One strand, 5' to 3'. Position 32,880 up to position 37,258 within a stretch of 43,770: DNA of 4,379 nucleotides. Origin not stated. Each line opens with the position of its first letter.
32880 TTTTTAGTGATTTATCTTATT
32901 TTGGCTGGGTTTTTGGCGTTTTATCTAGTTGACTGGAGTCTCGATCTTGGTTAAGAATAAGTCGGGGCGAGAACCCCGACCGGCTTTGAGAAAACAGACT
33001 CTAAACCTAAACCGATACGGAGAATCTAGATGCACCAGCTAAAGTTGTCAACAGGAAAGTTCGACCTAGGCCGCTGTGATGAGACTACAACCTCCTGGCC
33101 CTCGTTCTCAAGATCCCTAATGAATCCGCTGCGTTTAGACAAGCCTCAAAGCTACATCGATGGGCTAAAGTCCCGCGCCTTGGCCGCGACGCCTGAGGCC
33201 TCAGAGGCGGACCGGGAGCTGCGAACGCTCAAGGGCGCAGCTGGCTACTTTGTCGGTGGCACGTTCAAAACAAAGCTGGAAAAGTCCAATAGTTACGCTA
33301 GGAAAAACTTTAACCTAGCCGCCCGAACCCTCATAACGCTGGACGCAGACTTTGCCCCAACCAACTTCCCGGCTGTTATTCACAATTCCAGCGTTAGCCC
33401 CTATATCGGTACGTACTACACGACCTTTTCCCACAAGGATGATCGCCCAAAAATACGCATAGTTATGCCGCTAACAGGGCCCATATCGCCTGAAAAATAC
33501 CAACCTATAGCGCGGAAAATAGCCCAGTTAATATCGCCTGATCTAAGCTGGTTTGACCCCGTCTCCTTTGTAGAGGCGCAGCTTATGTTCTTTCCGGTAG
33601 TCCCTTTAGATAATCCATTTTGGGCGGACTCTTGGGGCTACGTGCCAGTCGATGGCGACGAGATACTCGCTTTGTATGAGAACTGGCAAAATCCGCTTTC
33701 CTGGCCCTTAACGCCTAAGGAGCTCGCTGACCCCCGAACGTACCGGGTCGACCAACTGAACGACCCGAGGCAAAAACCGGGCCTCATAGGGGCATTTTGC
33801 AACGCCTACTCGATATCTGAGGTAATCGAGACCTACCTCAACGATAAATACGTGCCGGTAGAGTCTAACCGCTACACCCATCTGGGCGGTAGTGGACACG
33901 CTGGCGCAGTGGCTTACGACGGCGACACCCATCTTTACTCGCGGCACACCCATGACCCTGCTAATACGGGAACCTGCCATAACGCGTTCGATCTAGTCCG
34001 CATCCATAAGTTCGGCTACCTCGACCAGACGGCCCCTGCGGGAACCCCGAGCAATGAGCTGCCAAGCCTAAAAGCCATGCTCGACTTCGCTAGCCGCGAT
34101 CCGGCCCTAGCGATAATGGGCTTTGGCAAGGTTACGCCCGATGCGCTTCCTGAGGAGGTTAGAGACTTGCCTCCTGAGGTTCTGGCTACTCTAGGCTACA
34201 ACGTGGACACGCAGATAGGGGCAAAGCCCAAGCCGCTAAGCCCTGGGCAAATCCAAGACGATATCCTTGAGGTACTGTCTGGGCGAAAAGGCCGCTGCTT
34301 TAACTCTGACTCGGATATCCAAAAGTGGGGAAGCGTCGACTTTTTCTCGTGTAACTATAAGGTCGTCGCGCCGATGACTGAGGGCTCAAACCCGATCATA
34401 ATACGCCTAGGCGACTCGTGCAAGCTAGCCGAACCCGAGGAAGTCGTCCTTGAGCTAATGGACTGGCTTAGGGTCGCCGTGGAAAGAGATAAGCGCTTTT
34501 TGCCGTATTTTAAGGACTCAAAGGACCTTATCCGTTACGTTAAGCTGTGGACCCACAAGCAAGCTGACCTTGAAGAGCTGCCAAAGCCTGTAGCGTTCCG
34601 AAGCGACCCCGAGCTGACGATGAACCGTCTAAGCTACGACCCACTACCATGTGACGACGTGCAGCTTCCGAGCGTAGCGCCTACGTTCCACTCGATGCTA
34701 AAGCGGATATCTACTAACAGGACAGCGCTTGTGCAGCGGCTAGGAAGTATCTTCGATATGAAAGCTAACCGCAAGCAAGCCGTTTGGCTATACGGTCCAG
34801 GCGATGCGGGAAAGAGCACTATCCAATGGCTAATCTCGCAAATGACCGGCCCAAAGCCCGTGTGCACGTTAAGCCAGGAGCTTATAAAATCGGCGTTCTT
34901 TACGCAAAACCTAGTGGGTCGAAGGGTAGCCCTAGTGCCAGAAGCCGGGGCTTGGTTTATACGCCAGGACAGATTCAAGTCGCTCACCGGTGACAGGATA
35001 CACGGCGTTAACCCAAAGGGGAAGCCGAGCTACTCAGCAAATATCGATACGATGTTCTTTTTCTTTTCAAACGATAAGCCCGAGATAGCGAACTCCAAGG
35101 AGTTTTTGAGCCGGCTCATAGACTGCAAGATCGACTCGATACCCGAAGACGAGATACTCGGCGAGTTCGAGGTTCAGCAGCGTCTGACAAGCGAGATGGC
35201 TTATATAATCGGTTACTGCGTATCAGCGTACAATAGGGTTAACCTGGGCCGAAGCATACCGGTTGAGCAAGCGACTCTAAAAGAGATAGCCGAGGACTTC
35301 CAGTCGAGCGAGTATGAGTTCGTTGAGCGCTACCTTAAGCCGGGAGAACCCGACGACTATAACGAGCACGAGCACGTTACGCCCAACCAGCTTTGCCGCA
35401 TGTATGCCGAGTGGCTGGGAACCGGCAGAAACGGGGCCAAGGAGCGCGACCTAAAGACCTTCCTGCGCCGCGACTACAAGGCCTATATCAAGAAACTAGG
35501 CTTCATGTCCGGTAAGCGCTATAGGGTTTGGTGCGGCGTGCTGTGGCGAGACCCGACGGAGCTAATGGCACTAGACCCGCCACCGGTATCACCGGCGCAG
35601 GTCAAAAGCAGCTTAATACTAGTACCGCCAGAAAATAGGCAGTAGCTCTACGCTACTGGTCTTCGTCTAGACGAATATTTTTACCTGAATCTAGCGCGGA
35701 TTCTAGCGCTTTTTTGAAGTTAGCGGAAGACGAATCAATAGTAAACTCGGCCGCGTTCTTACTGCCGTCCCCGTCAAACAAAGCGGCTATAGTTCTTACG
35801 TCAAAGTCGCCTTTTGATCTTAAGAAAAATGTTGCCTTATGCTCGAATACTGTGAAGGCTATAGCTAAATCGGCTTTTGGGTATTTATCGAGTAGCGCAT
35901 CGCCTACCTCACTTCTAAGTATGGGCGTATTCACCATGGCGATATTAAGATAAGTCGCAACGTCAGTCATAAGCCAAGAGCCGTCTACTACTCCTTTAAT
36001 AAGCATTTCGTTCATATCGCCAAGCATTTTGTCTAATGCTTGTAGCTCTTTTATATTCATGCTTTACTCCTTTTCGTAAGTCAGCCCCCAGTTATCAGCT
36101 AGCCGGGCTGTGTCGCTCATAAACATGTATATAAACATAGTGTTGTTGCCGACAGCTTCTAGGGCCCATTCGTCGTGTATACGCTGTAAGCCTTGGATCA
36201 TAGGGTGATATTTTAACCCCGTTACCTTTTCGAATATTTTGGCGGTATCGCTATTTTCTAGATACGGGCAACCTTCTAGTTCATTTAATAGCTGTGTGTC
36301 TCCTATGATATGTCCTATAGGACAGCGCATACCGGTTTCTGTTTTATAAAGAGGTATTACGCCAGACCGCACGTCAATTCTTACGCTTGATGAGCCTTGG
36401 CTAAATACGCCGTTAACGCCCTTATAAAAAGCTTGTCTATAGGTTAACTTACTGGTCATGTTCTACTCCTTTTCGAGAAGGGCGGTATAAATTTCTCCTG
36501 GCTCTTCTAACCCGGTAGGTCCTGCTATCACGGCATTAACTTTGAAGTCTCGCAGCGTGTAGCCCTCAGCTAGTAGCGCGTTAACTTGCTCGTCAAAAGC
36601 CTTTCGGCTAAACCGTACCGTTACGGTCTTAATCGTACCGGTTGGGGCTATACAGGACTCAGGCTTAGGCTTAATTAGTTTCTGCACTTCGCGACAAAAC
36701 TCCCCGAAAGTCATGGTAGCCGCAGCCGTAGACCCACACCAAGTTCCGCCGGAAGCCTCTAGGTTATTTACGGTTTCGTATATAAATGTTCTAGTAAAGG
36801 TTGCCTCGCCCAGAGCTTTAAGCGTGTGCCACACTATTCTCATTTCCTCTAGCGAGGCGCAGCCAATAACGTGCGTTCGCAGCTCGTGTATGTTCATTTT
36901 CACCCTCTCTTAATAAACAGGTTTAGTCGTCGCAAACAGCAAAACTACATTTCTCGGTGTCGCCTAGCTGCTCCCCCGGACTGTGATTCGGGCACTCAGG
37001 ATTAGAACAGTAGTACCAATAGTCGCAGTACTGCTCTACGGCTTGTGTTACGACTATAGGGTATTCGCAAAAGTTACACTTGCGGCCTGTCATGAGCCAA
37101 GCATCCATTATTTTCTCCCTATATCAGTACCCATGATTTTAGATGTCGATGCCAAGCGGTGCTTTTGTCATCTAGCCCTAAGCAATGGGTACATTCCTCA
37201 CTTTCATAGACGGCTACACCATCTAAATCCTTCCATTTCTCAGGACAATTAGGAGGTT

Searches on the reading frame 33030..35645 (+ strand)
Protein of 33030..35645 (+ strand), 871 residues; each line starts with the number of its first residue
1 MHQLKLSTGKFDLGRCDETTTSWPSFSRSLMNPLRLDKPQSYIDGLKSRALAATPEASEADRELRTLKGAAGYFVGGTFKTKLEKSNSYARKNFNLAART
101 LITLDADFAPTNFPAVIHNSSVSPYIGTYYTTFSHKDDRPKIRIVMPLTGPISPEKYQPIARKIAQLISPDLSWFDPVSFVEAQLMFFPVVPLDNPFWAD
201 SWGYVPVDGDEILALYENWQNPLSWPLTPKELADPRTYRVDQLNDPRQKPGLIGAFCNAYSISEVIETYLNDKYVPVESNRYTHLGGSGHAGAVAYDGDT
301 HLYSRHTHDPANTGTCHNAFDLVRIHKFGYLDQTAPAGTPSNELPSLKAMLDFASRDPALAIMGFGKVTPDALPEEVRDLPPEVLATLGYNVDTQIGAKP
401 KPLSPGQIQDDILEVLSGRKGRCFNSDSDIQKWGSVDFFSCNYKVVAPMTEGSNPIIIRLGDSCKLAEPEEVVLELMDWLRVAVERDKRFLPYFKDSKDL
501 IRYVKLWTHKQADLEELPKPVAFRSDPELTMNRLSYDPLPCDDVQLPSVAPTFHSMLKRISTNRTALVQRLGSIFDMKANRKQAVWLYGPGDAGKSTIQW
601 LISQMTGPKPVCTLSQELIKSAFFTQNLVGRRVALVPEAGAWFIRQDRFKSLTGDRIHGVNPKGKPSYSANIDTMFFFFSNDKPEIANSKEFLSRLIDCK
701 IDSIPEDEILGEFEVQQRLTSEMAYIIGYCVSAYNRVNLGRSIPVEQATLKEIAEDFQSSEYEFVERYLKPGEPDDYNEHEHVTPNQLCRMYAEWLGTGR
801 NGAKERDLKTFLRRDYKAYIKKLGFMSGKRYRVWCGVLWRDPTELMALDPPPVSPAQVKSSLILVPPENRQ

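Call 12: search_protein_families(library=pfam, proteins=[window:33030-35645:+], max_evalue=0.01)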
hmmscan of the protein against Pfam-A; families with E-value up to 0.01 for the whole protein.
window:33030-35645:+ (871 aa): 1 family
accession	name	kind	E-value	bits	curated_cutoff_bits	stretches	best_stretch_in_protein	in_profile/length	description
PF19263.5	DUF5906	-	7.4e-13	49.6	27.6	1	587-687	1-106/114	Family of unknown function (DUF5906)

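Call 32: find_related_loci(query=window:33030-35645:+, collection=viral_contigs, flank=10000)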
Query window:33030-35645:+ (871 aa) in viral_contigs; peptide patterns used: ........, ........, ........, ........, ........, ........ (x = any residue, [..] = any of these).
3 stretches matched a pattern, but none encodes a relative of the query by tblastn (E <= 1e-3).

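Call 33: find_homologous_proteins(query=window:33030-35645:+)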
Query window:33030-35645:+ (871 aa): 351 proteins with E <= 0.001 among 8000 candidates; the best 120 are listed.
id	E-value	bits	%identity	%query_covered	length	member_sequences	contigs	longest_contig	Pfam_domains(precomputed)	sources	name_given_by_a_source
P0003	0.0e+0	1969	97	99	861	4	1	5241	PF19263.6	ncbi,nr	ncbi:MAG: DUF5906 domain-containing protein, partial [Candidatus Pacearchaeota archaeon]|nr:DUF5906 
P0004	0.0e+0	1874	90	100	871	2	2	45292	PF19263.6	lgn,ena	-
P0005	0.0e+0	1516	74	99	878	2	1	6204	PF19263.6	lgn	-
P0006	0.0e+0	1233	61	100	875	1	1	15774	PF19263.6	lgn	-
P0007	3.0e-59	219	39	33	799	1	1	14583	PF02257.22,PF19263.6,PF08706.17,PF03288.23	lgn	-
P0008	2.8e-55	206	39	39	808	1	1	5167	PF19263.6,PF05272.18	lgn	-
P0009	1.3e-54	204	40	33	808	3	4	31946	PF19263.6,PF05272.18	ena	-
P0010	1.5e-54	204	41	33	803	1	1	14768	PF19263.6,PF05272.18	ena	-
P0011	2.6e-54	203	40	34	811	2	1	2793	PF05272.18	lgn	-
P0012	1.0e-53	201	38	40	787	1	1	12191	PF19263.6,PF05272.18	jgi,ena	-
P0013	1.5e-53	200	36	41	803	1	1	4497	PF05272.18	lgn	-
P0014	3.4e-53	199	36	37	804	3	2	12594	PF19263.6,PF05272.18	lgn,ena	-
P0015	5.7e-53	198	40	33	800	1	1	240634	PF19263.6,PF05272.18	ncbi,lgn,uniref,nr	ncbi:virulence-associated E family protein [Shouchella lonarensis]|uniref:Virulence-associated prote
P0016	6.0e-53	198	41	33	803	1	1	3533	PF19263.6,PF05272.18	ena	-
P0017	6.6e-53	198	39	33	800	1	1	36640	PF19263.6,PF05272.18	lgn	-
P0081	6.7e-49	185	37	33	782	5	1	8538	PF19263.6,PF08706.17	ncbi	ncbi:MAG: phage/plasmid primase, P4 family [Niameybacter sp.]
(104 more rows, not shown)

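Call 34: find_encoding_contigs(protein=P0004, flank=10000)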
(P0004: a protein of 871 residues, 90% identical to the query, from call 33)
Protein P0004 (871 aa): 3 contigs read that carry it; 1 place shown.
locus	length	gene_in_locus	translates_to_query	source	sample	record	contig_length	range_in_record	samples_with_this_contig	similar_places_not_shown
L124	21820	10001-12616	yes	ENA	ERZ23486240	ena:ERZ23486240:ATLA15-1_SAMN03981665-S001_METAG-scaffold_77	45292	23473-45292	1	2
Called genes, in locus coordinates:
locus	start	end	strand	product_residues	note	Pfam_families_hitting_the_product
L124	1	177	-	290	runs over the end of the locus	PF04233:Phage_Mu_F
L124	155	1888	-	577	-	PF06381:Phage_portal_3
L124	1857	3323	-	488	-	PF04466:Terminase_3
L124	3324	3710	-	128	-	-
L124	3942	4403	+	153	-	PF07087:DUF1353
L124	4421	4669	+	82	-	-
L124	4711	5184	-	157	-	-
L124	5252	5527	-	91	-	-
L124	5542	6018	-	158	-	-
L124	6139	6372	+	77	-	-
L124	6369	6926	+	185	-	-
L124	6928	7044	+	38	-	-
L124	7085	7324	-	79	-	-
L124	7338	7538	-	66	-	-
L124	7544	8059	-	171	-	-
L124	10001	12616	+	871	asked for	PF19263:DUF5906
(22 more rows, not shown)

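Call 35: find_encoding_contigs(protein=P0006, flank=10000)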
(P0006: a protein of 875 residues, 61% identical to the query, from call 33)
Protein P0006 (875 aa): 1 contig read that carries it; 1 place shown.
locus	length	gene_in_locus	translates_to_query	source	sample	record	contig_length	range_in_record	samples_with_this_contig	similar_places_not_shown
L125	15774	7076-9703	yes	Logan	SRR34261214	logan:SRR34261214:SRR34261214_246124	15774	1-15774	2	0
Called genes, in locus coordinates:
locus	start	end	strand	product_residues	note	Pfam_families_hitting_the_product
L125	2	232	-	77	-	?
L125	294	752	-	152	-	-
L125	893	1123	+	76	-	-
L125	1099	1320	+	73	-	-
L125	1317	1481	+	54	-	-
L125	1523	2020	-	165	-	-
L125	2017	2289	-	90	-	-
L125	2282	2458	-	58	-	-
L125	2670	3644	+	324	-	PF02086:MethyltransfD12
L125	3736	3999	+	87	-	-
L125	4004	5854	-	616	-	-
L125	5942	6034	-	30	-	-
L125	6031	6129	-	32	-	-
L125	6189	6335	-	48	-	-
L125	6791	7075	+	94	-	-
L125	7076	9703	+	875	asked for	PF19263:DUF5906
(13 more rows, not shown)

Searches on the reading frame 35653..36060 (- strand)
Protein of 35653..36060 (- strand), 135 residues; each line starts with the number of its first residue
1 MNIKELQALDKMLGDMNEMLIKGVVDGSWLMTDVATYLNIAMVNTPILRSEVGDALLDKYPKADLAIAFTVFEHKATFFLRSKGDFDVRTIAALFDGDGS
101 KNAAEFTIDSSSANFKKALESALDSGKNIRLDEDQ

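Call 58: search_protein_families(library=phrogs, proteins=[window:35653-36060:-], max_evalue=0.001)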
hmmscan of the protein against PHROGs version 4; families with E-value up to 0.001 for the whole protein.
window:35653-36060:- (135 aa): 1 family
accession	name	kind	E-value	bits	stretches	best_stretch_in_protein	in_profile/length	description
phrog_4771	-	other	3.2e-11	43.9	1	17-115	193-290/363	DHH phosphoesterase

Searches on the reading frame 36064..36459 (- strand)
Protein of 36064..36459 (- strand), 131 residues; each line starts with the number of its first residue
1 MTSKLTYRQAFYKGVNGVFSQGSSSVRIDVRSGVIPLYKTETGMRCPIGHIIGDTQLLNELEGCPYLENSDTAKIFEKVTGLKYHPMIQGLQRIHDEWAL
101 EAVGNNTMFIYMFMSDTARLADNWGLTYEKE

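Call 58: search_protein_families(library=phrogs, proteins=[window:36064-36459:-], max_evalue=0.001)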
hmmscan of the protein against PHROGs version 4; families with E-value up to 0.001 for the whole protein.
window:36064-36459:- (131 aa): 1 family
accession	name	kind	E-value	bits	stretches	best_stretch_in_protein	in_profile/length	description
phrog_17693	-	unknown function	4.1e-07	30.6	1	5-100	12-107/259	-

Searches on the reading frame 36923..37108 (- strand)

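Call 73: search_protein_families(library=pfam, proteins=[window:36923-37108:-], max_evalue=0.05)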
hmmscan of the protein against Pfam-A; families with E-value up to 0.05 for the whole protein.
window:36923-37108:- (61 aa): 2 families
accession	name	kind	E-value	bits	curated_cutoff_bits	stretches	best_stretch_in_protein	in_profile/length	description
PF23895.1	Phage_zn_bind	-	3e-09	37.2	27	1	8-52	9-58/69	Phage zinc binding domain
PF22996.2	C2H2-2nd_BIRD-IDD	-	0.013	16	27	1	32-51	5-24/35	BIRD-IDD transcription factor, second C2H2 zinc finger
